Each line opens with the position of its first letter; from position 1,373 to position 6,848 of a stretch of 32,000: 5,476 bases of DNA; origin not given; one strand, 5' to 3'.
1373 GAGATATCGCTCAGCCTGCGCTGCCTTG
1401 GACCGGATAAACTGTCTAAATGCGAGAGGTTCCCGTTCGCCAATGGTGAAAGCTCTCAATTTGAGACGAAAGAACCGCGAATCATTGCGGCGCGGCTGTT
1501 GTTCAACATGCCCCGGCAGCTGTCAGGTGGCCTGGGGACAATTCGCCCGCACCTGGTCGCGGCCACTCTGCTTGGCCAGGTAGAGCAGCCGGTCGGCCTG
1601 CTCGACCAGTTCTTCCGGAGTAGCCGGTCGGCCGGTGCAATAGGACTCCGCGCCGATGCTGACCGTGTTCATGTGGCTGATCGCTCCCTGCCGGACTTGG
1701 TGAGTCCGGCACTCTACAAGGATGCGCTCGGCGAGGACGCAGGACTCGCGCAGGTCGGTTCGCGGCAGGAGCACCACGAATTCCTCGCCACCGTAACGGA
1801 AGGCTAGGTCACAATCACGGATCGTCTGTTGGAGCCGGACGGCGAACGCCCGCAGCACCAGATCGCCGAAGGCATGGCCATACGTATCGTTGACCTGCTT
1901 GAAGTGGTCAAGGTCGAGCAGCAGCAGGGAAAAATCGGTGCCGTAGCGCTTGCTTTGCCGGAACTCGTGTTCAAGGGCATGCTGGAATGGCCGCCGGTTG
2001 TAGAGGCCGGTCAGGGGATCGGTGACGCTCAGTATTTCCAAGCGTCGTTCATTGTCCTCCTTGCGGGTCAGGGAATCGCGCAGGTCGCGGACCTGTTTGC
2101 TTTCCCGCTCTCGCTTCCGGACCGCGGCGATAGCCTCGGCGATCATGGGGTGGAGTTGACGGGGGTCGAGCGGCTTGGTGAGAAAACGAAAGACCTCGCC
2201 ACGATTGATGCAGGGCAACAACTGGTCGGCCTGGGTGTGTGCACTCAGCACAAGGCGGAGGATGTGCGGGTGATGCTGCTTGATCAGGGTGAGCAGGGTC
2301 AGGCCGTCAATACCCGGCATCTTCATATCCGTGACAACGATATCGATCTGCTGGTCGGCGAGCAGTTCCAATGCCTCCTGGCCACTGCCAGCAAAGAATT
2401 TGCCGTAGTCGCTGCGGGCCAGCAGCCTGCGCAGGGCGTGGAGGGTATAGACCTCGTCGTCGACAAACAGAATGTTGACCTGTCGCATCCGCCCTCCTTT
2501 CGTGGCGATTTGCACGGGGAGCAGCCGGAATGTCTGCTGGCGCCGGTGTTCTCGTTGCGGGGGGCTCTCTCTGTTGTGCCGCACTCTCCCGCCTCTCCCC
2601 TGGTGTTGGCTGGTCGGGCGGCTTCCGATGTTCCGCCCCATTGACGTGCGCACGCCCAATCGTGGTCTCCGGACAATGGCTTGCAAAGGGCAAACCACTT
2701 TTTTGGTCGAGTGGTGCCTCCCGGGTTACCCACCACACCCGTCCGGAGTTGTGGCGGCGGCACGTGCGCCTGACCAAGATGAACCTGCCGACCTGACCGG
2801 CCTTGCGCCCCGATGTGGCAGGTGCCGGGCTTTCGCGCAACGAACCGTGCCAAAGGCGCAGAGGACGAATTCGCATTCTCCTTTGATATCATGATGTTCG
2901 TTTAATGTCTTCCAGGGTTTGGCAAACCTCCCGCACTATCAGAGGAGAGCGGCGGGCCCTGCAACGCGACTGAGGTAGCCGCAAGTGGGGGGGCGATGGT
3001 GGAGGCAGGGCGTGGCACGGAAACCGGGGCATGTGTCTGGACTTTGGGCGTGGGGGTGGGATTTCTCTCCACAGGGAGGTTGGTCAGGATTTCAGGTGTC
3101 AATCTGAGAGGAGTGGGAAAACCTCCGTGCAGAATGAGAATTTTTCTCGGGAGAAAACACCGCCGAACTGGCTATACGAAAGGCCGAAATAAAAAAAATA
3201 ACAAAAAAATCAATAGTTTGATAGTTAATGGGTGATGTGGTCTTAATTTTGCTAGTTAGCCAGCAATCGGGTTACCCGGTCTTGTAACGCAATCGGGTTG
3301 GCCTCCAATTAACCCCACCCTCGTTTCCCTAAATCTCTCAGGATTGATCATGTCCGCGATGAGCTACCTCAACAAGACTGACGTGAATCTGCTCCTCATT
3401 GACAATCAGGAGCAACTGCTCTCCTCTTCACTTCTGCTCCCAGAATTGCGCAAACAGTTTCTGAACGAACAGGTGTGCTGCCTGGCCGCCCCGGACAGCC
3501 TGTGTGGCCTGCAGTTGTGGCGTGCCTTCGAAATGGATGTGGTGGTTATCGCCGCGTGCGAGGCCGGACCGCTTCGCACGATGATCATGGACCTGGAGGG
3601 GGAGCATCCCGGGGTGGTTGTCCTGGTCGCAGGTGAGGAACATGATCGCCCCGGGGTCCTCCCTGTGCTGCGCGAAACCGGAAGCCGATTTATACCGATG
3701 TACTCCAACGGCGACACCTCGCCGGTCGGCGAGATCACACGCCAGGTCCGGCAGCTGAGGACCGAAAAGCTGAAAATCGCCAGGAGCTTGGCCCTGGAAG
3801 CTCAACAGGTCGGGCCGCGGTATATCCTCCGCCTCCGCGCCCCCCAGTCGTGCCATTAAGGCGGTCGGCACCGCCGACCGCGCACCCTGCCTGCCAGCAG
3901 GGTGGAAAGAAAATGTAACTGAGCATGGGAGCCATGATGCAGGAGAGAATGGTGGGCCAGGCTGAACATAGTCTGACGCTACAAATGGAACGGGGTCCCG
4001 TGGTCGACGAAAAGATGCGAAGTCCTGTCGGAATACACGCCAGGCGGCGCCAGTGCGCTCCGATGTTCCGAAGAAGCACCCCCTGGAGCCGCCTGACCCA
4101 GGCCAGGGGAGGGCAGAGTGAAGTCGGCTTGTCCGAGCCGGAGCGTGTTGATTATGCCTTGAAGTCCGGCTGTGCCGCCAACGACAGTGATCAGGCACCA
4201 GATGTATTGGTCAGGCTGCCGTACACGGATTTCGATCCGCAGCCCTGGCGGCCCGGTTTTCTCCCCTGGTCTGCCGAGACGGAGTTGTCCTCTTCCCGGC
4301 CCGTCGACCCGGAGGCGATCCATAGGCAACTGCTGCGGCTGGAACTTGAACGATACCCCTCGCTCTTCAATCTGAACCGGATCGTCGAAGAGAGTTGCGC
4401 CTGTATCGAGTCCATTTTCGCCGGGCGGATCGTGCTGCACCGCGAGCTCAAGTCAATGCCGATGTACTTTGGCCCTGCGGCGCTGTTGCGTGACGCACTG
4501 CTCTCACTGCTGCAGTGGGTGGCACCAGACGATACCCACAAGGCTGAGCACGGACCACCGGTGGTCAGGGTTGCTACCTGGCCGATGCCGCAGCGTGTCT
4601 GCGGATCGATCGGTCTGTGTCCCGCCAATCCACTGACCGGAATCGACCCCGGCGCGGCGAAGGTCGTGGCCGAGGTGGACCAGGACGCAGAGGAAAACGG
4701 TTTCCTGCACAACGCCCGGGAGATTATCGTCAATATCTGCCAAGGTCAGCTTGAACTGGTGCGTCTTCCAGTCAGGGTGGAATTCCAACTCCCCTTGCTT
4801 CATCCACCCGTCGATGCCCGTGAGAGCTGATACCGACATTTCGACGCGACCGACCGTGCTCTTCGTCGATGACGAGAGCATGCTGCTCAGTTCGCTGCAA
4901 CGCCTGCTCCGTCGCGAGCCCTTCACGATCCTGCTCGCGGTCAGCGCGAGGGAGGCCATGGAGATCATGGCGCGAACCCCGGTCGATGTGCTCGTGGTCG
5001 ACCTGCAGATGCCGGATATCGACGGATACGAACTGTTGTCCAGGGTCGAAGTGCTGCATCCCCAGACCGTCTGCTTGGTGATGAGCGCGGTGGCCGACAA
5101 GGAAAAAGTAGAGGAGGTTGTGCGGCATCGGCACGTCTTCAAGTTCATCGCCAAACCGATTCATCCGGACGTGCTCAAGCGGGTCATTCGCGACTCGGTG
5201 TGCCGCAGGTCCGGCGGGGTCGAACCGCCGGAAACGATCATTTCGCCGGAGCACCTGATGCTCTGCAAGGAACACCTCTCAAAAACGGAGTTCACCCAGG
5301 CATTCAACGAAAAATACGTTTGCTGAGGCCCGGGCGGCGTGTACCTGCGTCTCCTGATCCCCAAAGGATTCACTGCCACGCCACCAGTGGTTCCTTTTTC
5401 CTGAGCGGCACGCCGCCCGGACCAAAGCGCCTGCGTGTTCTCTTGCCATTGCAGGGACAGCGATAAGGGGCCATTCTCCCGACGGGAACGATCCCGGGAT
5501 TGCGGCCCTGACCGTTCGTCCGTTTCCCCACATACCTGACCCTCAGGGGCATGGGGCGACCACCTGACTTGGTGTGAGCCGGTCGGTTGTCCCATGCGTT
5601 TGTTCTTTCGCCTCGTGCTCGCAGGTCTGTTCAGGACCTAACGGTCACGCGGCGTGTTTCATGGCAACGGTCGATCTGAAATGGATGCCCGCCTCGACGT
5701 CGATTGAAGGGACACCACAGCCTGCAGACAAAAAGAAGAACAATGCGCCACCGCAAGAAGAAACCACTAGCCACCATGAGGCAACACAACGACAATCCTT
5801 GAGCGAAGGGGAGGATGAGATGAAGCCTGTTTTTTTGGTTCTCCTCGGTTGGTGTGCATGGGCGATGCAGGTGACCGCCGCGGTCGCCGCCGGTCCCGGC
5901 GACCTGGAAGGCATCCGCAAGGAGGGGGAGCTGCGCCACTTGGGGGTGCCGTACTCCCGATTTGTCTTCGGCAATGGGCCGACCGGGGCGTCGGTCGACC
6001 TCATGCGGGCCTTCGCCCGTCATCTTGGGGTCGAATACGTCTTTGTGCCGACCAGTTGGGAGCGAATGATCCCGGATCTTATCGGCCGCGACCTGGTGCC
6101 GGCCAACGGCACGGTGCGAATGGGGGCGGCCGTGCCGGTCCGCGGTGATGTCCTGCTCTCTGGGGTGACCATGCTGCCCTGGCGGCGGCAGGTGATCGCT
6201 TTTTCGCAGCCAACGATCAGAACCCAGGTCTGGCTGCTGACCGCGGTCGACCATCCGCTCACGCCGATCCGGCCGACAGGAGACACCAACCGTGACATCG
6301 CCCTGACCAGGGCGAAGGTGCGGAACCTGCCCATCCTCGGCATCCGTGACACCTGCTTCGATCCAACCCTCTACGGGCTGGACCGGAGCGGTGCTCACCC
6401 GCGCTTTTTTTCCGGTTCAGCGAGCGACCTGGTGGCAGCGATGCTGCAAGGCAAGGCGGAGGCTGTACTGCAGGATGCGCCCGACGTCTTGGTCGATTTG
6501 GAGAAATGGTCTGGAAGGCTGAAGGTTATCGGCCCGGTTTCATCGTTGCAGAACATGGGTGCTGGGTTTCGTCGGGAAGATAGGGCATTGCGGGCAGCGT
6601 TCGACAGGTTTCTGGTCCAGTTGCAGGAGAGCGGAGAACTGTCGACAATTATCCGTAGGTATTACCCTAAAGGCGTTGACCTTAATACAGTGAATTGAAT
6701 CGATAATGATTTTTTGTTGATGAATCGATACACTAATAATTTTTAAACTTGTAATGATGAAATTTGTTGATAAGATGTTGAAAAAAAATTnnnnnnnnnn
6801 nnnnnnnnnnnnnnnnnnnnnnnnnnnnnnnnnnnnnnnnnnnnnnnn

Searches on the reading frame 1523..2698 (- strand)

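Call 7: search_protein_families(library=pfam, proteins=[window:1523-2698:-], max_evalue=0.001)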
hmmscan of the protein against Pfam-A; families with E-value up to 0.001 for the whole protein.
window:1523-2698:- (391 aa): 2 families
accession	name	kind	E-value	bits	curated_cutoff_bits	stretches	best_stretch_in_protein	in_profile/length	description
PF00990.26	GGDEF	-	2.3e-45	154.7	23.8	1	225-382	2-161/161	Diguanylate cyclase, GGDEF domain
PF00072.30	Response_reg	-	8.9e-23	81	30.2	1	76-186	1-110/111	Response regulator receiver domain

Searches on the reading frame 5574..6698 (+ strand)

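Call 6: search_protein_families(library=pfam, proteins=[window:5574-6698:+], max_evalue=0.001)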
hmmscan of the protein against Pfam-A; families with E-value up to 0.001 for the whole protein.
window:5574-6698:+ (374 aa): 1 family
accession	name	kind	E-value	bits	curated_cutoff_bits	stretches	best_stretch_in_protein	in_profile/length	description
PF00497.25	SBP_bac_3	-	7.7e-18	65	26.4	1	134-365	19-131/132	Bacterial extracellular solute-binding proteins, family 3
